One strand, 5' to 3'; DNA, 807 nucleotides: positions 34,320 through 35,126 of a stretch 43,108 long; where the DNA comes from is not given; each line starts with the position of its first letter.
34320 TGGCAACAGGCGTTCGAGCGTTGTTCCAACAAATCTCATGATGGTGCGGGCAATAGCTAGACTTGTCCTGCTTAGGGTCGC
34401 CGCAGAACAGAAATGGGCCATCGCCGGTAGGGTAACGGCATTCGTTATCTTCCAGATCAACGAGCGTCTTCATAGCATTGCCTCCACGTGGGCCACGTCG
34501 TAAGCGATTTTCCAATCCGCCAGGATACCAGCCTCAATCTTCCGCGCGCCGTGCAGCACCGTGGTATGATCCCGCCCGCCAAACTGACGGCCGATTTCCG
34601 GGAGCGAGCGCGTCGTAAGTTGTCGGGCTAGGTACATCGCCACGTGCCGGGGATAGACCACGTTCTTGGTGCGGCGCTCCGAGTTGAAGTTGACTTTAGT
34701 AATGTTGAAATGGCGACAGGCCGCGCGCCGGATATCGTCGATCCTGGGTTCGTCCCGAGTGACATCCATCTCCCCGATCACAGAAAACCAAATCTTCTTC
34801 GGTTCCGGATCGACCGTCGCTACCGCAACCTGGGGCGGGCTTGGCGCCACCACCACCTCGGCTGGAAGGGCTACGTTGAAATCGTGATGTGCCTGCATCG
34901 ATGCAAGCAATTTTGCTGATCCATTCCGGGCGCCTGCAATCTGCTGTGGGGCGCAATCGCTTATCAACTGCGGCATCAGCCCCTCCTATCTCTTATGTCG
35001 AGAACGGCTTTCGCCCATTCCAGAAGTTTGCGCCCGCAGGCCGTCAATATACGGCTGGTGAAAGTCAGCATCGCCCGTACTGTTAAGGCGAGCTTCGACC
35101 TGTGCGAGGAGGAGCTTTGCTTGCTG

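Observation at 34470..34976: Phage protein carrying only the DNA-binding domain IV of DnaA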

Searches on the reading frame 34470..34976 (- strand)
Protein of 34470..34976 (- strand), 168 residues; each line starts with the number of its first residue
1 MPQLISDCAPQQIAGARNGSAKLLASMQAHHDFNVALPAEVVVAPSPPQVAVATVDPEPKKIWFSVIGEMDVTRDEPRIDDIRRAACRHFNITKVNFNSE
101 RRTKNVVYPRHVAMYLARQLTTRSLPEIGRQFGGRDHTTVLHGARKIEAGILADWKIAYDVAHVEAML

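Call 3: search_protein_families(library=pfam, proteins=[window:34470-34976:-], max_evalue=1)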
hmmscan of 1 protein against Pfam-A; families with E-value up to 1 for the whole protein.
window:34470-34976:- (168 aa): 1 family
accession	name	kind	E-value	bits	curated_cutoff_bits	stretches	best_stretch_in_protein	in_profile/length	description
PF08299.17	Bac_DnaA_C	-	6.4e-29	100.2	31.5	1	79-147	1-69/69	Bacterial dnaA protein helix-turn-helix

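Call 4: search_protein_families(library=phrogs, proteins=[window:34470-34976:-], max_evalue=0.01)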
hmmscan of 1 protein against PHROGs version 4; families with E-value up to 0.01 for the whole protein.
window:34470-34976:- (168 aa): 2 families
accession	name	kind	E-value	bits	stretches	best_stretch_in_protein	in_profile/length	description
phrog_30669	-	DNA, RNA and nucleotide metabolism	5.2e-05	24.3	1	91-147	27-88/159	replication initiation protein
phrog_16091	-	unknown function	0.00017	22.8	1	80-148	13-87/131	-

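Call 5: search_solved_structures(query=window:34470-34976:-, max_evalue=0.01, show_alignments=2)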
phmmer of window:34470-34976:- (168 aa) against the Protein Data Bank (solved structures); distinct sequences matched with E-value up to 0.01: 5.
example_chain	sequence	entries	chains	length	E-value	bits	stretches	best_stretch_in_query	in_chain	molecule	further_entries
8btg_A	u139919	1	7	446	2.7e-20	76.1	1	79-159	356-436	Chromosomal replication initiator protein DnaA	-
1j1v_A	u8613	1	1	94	1.1e-18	70.9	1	79-149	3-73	Chromosomal replication initiator protein dnaA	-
3pvp_A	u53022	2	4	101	2.1e-11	47.2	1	82-155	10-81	Chromosomal replication initiator protein dnaA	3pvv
2hcb_A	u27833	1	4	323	5.8e-09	39.2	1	78-164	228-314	Chromosomal replication initiator protein dnaA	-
1l8q_A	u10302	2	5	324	5.9e-09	39.2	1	78-164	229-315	Chromosomal replication initiator protein dnaA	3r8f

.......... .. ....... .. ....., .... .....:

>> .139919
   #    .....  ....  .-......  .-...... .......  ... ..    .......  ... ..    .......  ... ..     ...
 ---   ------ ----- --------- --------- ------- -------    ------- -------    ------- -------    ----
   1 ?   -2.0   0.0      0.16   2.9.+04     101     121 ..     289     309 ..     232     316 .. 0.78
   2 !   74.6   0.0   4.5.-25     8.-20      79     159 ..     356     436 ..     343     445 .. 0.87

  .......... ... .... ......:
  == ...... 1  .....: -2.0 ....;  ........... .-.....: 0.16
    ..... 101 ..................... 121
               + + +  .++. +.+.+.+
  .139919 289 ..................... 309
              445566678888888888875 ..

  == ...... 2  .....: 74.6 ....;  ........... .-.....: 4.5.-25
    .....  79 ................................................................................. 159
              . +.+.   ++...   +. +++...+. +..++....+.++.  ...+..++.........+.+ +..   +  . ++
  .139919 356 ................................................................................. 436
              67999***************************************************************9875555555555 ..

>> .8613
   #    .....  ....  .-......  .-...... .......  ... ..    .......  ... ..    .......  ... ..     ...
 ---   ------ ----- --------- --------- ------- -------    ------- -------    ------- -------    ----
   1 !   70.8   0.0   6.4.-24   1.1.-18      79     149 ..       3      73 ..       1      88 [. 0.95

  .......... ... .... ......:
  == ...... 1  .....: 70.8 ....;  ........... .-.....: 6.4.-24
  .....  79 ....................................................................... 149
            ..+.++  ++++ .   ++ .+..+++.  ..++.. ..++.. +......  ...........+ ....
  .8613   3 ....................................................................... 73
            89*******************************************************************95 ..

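Call 11: find_homologous_proteins(query=window:34470-34976:-, max_evalue=0.001)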
Query window:34470-34976:- (168 aa): 1395 proteins with E <= 0.001 among 1479 candidates; the best 120 are listed.
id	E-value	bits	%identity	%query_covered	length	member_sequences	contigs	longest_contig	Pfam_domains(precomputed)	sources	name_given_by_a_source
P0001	1.4e-107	375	100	100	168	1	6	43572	PF08299.18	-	-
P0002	2.8e-55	205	58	100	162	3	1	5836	PF08299.18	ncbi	-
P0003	7.2e-53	197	55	100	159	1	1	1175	PF08299.18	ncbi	-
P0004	7.4e-47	177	55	96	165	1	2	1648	PF08299.18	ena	-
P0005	4.0e-41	159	43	99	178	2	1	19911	PF08299.18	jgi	jgi:hypothetical protein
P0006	1.2e-40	157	51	92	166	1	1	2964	PF08299.18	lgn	-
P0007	1.7e-38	150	55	89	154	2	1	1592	PF08299.18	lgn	-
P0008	3.0e-38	149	42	99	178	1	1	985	PF08299.18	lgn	-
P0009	1.1e-37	147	45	100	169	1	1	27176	PF08299.18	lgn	-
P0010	1.1e-37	147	44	97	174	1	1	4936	PF08299.18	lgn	-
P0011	2.6e-37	146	47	97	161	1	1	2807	PF08299.18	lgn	-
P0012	2.2e-36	143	45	98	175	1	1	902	PF08299.18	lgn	-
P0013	6.7e-36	142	57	65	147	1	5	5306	PF08299.18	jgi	jgi:hypothetical protein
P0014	6.9e-36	141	50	87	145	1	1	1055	PF08299.18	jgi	jgi:chromosomal replication initiation ATPase DnaA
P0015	7.9e-36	141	54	64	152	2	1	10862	PF08299.18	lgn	-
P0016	1.0e-34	138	52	76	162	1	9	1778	PF08299.18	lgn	-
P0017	1.0e-34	138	48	88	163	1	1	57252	PF08299.18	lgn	-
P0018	2.8e-34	136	54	72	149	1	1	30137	PF08299.18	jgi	jgi:chromosomal replication initiation ATPase DnaA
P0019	5.2e-34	135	44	90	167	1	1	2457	PF08299.18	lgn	-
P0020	3.0e-33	133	45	98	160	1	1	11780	PF08299.18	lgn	-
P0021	3.2e-33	133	45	97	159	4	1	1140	PF08299.18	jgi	jgi:chromosomal replication initiation ATPase DnaA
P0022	3.4e-33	133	57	66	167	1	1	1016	PF08299.18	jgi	jgi:chromosomal replication initiation ATPase DnaA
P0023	3.6e-33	133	50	72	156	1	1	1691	PF08299.18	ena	-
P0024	5.4e-33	132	53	77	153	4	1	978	PF08299.18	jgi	jgi:hypothetical protein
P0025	7.5e-33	132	48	86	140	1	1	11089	PF08299.18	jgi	jgi:chromosomal replication initiation ATPase DnaA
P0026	9.3e-33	131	58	65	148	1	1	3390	PF08299.18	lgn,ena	-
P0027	1.0e-32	131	47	90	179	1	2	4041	PF08299.18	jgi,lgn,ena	-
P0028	3.6e-32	129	57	65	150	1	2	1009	PF08299.18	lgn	-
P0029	7.4e-32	128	57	65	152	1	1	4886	PF08299.18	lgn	-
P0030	7.5e-32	128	54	72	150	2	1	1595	PF08299.18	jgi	jgi:hypothetical protein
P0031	7.6e-32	128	42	96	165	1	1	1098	PF08299.18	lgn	-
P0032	1.3e-31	128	50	77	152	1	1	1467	PF08299.18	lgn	-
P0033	1.6e-31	127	54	71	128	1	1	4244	PF08299.18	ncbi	-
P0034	2.5e-31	127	61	63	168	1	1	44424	PF08299.18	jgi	jgi:chromosomal replication initiation ATPase DnaA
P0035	4.1e-31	126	55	66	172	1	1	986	PF08299.18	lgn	-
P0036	5.8e-31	125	59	63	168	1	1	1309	PF08299.18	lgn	-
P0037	1.2e-30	124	56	65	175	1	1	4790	PF08299.18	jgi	jgi:chromosomal replication initiation ATPase DnaA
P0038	1.9e-30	124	56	65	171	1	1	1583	PF08299.18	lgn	-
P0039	3.3e-30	123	57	63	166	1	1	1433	PF08299.18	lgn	-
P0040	3.4e-30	123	51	66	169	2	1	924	PF08299.18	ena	-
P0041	4.3e-30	123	53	67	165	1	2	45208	PF08299.18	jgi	jgi:chromosomal replication initiation ATPase DnaA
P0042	6.7e-30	122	58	65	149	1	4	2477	PF08299.18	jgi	jgi:chromosomal replication initiator protein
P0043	6.8e-30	122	55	65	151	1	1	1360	PF08299.18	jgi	-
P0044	9.3e-30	122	56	65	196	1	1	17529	PF08299.18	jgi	jgi:hypothetical protein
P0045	5.4e-29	119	63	55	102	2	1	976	PF08299.18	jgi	jgi:chromosomal replication initiator protein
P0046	5.6e-29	119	55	65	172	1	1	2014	PF08299.18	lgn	-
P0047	5.7e-29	119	55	63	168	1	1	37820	PF08299.18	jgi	jgi:hypothetical protein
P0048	5.9e-29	119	47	91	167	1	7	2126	PF08299.18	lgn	-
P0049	1.3e-28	118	51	68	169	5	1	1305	PF08299.18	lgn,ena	-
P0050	1.8e-28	117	58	65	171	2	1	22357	PF08299.18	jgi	-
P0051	2.6e-28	117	51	66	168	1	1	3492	PF08299.18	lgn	-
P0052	6.4e-28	116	52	62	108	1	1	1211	PF08299.18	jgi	jgi:chromosomal replication initiator protein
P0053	1.6e-27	114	64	55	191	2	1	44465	PF08299.18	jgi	jgi:chromosomal replication initiation ATPase DnaA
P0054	2.9e-27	113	38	99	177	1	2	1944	PF08299.18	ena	-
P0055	3.1e-27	113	49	82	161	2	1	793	PF08299.18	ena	-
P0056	1.4e-26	111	52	54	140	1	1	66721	PF08299.18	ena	-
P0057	1.8e-26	111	44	75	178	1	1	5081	PF08299.18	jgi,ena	-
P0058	3.4e-26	110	49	63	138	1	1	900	PF08299.18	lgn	-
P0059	3.6e-26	110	56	52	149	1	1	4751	PF08299.18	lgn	-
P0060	4.0e-26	110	52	67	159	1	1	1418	PF08299.18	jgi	jgi:chromosomal replication initiation ATPase DnaA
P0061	5.9e-26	109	50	61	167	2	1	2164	PF08299.18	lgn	-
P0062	6.1e-26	109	56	52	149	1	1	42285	PF08299.18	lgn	-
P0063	9.1e-26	109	46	75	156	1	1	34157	PF08299.18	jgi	jgi:hypothetical protein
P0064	1.9e-25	108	44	90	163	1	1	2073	PF08299.18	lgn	-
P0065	3.7e-25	107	53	66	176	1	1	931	PF08299.18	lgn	-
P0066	3.8e-25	107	50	67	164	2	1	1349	PF08299.18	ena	-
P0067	5.9e-25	106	49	67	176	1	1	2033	PF08299.18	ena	-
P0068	6.2e-25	106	54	56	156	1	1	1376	PF08299.18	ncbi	-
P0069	7.2e-25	106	51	67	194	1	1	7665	PF08299.18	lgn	-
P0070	7.7e-25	106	50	67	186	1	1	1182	PF08299.18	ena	-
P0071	7.7e-25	106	50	65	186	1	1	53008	PF08299.18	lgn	-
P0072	4.0e-24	103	53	55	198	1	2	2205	PF08299.18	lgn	-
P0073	4.2e-24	103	55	56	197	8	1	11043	PF08299.18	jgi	jgi:hypothetical protein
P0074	4.8e-24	103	46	77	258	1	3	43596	PF08299.18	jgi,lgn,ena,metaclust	metaclust:\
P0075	5.3e-24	103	60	46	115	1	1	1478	PF08299.18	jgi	jgi:chromosomal replication initiator protein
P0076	6.0e-24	103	55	55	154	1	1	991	PF08299.18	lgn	-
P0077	9.4e-24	102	56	58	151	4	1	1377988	PF08299.18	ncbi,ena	-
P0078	1.2e-23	102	42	71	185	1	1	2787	PF08299.18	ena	-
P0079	1.4e-23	101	38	94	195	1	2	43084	PF08299.18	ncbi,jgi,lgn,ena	ncbi:MAG: helix-turn-helix domain-containing protein [Arenimonas sp.]|jgi:hypothetical protein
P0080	1.9e-23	101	51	55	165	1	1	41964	PF08299.18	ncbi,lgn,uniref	ncbi:helix-turn-helix domain-containing protein [Bradyrhizobium sp. JR18.2]|uniref:helix-turn-helix 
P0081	2.6e-23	101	58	51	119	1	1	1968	PF08299.18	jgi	jgi:chromosomal replication initiator protein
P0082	2.6e-23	101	59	54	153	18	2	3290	PF08299.18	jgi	jgi:chromosomal replication initiator protein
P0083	2.9e-23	100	54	55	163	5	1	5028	PF08299.18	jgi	jgi:chromosomal replication initiation ATPase DnaA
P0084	3.0e-23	100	55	58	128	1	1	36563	PF08299.18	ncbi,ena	-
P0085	3.3e-23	100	60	51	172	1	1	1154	PF08299.18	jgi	jgi:chromosomal replication initiator protein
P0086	3.7e-23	100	56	54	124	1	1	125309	PF08299.18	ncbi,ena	-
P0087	4.8e-23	100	58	54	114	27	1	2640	PF08299.18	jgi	-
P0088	5.1e-23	100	59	54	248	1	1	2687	PF00308.25,PF08299.18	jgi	jgi:chromosomal replication initiator protein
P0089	5.3e-23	100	55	54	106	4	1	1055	PF08299.18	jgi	jgi:chromosomal replication initiator protein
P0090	5.6e-23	100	59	54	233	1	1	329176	PF00308.25,PF08299.18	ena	-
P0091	5.6e-23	100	56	55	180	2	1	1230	PF08299.18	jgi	jgi:chromosomal replication initiator protein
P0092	6.2e-23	99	59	54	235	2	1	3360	PF00308.25,PF08299.18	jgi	jgi:chromosomal replication initiator protein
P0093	6.4e-23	99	59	54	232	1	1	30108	PF00308.25,PF08299.18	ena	-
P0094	6.4e-23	99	45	71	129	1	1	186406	PF08299.18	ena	-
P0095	6.6e-23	99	59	54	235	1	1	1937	PF00308.25,PF08299.18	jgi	-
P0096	6.8e-23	99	59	54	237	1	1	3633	PF00308.25,PF08299.18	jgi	jgi:chromosomal replication initiator protein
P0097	6.8e-23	99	45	71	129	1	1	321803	PF08299.18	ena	-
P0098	7.1e-23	99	55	58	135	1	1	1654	PF08299.18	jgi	jgi:chromosomal replication initiator protein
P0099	7.4e-23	99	45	71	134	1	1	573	PF08299.18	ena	-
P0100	7.5e-23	99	59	54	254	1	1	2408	PF00308.25,PF08299.18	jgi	jgi:chromosomal replication initiator protein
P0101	7.5e-23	99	54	58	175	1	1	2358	PF08299.18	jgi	jgi:chromosomal replication initiation ATPase DnaA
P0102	7.6e-23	99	55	58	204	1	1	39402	PF08299.18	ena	-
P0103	7.6e-23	99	59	54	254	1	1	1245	PF00308.25,PF08299.18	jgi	jgi:chromosomal replication initiator protein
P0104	7.6e-23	99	59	54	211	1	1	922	PF00308.25,PF08299.18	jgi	-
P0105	7.6e-23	99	59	54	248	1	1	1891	PF00308.25,PF08299.18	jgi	jgi:chromosomal replication initiator protein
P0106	7.8e-23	99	59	54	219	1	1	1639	PF00308.25,PF08299.18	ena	-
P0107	7.8e-23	99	59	54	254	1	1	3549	PF00308.25,PF08299.18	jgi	-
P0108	8.6e-23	99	55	58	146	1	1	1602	PF08299.18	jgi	jgi:chromosomal replication initiator protein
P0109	8.7e-23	99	59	54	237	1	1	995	PF00308.25,PF08299.18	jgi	-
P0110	9.1e-23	99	59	54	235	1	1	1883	PF00308.25,PF08299.18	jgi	jgi:chromosomal replication initiator protein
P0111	9.3e-23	99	46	67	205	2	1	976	PF08299.18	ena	-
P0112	1.0e-22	99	59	54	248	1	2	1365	PF00308.25,PF08299.18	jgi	jgi:chromosomal replication initiator protein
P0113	1.1e-22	99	58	54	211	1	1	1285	PF00308.25,PF08299.18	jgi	jgi:chromosomal replication initiator protein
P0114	1.1e-22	99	58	54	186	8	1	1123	PF08299.18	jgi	-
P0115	1.2e-22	98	55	58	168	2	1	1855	PF08299.18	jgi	jgi:chromosomal replication initiator protein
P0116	1.2e-22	98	54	58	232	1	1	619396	PF00308.25,PF08299.18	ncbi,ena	-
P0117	1.3e-22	98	54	54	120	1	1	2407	PF08299.18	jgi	-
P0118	1.3e-22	98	58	54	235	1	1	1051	PF00308.25,PF08299.18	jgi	jgi:chromosomal replication initiator protein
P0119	1.4e-22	98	54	54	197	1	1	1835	PF08299.18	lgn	-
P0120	1.4e-22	98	59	54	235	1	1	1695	PF00308.25,PF08299.18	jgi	-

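Call 16: search_dna_similar(query=window:34470-34976:-, collection=phages, mode=protein, max_rows=40, max_evalue=0.001)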
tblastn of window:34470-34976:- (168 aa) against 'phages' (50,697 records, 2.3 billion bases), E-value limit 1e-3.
Records with a match: 44; places in all: 44; records where one place covers at least 80% of the query: 0.
Best place of each record, by identity: <60% 44.
By first word of the organism name: Bacteriophage 19; Salmonella 3; Bradyrhizobium 2; Staphylococcus 2; Campylobacter 2; Caudoviricetes 2; Brucella 2; Rhizobium 2; Enterococcus 2; Acinetobacter 2; and 5 more.
By host as written in the record: - 25; Staphylococcus aureus 2; Campylobacter jejuni 2; Homo sapiens 2; Brucella inopinata strain BO1 2; Aurantimonas sp. C5-1 2; Bradyrhizobium japonicum S10J 1; Bradyrhizobium elkanii USDA 76 1; and 7 more.
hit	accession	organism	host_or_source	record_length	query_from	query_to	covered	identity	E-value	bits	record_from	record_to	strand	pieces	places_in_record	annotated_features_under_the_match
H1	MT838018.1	Bacteriophage sp.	human fecal samples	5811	79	161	49%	54.2%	2e-21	95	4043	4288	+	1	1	record has no annotation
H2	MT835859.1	Bacteriophage sp.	human fecal samples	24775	79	161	49%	51.8%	4e-20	92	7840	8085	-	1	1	record has no annotation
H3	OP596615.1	Bradyrhizobium phage ppBjS10J-1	Bradyrhizobium japonicum S10J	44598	76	166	54%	46.2%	3e-20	92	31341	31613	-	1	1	hypothetical protein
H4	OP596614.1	Bradyrhizobium phage ppBeUSDA76-2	Bradyrhizobium elkanii USDA 76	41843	78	165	52%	46.1%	2e-18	87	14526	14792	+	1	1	hypothetical protein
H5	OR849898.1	Staphylococcus phage SA 1298 Kay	Staphylococcus aureus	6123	79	165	52%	43.7%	4e-19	89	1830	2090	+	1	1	record has no annotation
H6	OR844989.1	Staphylococcus phage SA 1306 Kay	Staphylococcus aureus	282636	79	165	52%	43.7%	4e-19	89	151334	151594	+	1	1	record has no annotation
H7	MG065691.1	Campylobacter phage A11a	Campylobacter jejuni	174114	79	148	42%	52.9%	2e-16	81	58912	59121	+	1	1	record has no annotation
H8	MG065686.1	Campylobacter phage A18a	Campylobacter jejuni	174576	79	148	42%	52.9%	2e-16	81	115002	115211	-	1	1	record has no annotation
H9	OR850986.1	Salmonella phage S.Kent 1-2-1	Salmonella enterica subsp. enterica ...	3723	79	148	42%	52.9%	2e-16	81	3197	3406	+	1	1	record has no annotation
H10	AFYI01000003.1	Salmonella enterica subsp. enterica serovar Infantis str. ...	Homo sapiens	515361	79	148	42%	52.9%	2e-16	81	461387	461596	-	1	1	replication initiator protein DnaA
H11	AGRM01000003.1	Salmonella enterica subsp. houtenae str. ATCC BAA-1581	Homo sapiens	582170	79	148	42%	52.9%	2e-16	81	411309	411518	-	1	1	replication initiator protein DnaA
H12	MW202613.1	Caudoviricetes sp.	Manatee Spring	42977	76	168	55%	38.3%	8e-13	71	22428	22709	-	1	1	chromosomal replication initiator protein dnaA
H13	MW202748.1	Caudoviricetes sp.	Manatee Spring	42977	76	168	55%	38.3%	8e-13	71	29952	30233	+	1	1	chromosomal replication initiator protein dnaA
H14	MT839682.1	Bacteriophage sp.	human fecal samples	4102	60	168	65%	32.5%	5e-10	62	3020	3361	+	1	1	record has no annotation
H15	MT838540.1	Bacteriophage sp.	human fecal samples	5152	75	168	56%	36.8%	2e-12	70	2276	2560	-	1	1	record has no annotation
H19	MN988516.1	Rhizobium phage RHph_N28_2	Rhizobium etli N731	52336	91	149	35%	56.7%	9e-13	71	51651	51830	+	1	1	chromosomal replication initiator DnaA-like domain-containing protein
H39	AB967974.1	Aurantimonas phage AmM-1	Aurantimonas sp. C5-1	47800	90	151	37%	38.9%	2e-7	55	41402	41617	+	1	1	DnaA C-terminal domain containing protein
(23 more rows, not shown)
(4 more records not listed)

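Call 17: get_annotated_region(hit=H3, flank=5000)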
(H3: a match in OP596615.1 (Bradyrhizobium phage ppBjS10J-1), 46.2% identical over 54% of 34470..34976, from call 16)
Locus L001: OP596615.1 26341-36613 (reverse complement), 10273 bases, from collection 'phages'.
description: Bradyrhizobium phage ppBjS10J-1, complete genome.
organism: Bradyrhizobium phage ppBjS10J-1 (NCBI taxid 3003365)
taxonomy: Viruses; Duplodnaviria; Heunggongvirae; Uroviricota; Caudoviricetes
host: Bradyrhizobium japonicum S10J; source: -; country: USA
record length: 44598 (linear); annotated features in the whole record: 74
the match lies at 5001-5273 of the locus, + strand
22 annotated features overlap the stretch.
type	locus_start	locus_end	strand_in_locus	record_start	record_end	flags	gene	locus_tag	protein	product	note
CDS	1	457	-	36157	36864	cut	-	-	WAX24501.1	ERF family protein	-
CDS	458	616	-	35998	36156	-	-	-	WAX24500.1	hypothetical protein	-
CDS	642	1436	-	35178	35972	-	-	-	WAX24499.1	ERF family protein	-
CDS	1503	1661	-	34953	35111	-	-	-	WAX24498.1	hypothetical protein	-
CDS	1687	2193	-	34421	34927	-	-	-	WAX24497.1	hypothetical protein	-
CDS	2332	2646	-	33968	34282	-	-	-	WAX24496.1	helix-turn-helix domain-containing protein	-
CDS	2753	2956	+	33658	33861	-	-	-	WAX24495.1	helix-turn-helix domain-containing protein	-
CDS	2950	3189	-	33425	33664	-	-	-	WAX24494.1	hypothetical protein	-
CDS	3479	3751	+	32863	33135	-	-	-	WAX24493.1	hypothetical protein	-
CDS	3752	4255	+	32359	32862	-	-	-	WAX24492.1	HNH endonuclease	-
CDS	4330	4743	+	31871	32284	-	-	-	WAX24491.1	hypothetical protein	-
CDS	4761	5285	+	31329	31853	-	-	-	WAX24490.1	hypothetical protein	-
CDS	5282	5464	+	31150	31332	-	-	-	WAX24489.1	hypothetical protein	-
CDS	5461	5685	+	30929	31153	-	-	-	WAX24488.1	hypothetical protein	-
CDS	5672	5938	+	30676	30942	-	-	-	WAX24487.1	DUF2312 domain-containing protein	-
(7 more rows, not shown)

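Call 18: get_annotated_region(hit=H4, flank=5000)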
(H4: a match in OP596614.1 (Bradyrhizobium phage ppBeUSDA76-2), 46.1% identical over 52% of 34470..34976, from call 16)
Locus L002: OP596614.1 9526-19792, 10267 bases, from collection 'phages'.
description: Bradyrhizobium phage ppBeUSDA76-2, complete genome.
organism: Bradyrhizobium phage ppBeUSDA76-2 (NCBI taxid 3003364)
taxonomy: Viruses; Duplodnaviria; Heunggongvirae; Uroviricota; Caudoviricetes
host: Bradyrhizobium elkanii USDA 76; source: -; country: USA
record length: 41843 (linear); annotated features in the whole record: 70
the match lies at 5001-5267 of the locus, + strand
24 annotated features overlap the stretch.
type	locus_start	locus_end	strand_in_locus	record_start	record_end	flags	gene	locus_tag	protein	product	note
CDS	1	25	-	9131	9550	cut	-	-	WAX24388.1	recombination protein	hyprecombination protein NinBothetical protein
CDS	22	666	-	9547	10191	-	-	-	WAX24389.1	viral recombinase family protein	YqaJ viral recombinase family proteinothetical protein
CDS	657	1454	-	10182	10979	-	-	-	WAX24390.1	ERF family protein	-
CDS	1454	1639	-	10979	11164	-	-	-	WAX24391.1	hypothetical protein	-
CDS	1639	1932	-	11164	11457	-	-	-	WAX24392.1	hypothetical protein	-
CDS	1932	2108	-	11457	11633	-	-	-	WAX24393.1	hypothetical protein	-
CDS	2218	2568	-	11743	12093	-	-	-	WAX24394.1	hypothetical protein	-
CDS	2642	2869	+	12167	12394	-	-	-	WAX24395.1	hypothetical protein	-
CDS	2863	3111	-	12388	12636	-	-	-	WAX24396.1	hypothetical protein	-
CDS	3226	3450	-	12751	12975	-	-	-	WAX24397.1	hypothetical protein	-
CDS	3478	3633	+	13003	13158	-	-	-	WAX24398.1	hypothetical protein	-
CDS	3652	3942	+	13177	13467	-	-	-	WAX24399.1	hypothetical protein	-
CDS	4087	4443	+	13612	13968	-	-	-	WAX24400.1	hypothetical protein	-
CDS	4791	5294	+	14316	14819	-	-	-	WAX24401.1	hypothetical protein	-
CDS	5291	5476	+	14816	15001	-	-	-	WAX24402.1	hypothetical protein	-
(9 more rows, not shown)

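Call 19: get_annotated_region(hit=H19, flank=5000)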
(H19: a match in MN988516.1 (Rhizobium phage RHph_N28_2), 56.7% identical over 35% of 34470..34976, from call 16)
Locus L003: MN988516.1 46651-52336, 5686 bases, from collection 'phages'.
description: Rhizobium phage RHph_N28_2, complete genome.
organism: Rhizobium phage RHph_N28_2 (NCBI taxid 2509584)
taxonomy: Viruses; Duplodnaviria; Heunggongvirae; Uroviricota; Caudoviricetes
host: Rhizobium etli N731; source: agricultural lands; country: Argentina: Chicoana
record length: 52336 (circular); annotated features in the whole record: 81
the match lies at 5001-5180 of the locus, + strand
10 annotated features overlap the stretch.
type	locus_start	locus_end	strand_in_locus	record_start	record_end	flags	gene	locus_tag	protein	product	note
CDS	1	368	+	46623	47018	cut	-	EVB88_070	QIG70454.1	hypothetical protein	-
CDS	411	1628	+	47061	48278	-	-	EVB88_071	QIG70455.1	putative PAPS reductase protein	GO_function: GO:0003824 - catalytic activity; GO_process: GO:0008152 - metabolic process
CDS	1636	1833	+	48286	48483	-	-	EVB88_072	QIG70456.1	hypothetical protein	-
CDS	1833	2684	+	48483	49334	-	-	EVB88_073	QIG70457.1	putative methyltransferase protein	-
CDS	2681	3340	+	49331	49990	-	-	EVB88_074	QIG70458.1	putative DNA methyltransferase protein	-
CDS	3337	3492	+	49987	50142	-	-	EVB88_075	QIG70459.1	hypothetical protein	-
CDS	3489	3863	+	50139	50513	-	-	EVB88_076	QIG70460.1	DUF1064 domain-containing protein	-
CDS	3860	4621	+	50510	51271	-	-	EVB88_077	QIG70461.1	DUF1376 domain-containing protein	-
CDS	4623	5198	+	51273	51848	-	-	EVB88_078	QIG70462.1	chromosomal replication initiator DnaA-like domain-containing protein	GO_function: GO:0005524 - ATP binding; GO_function: GO:0043565 - sequence-specific DNA binding; GO_process: GO:0006270 ...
CDS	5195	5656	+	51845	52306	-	-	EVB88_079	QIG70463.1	HNH endonuclease protein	-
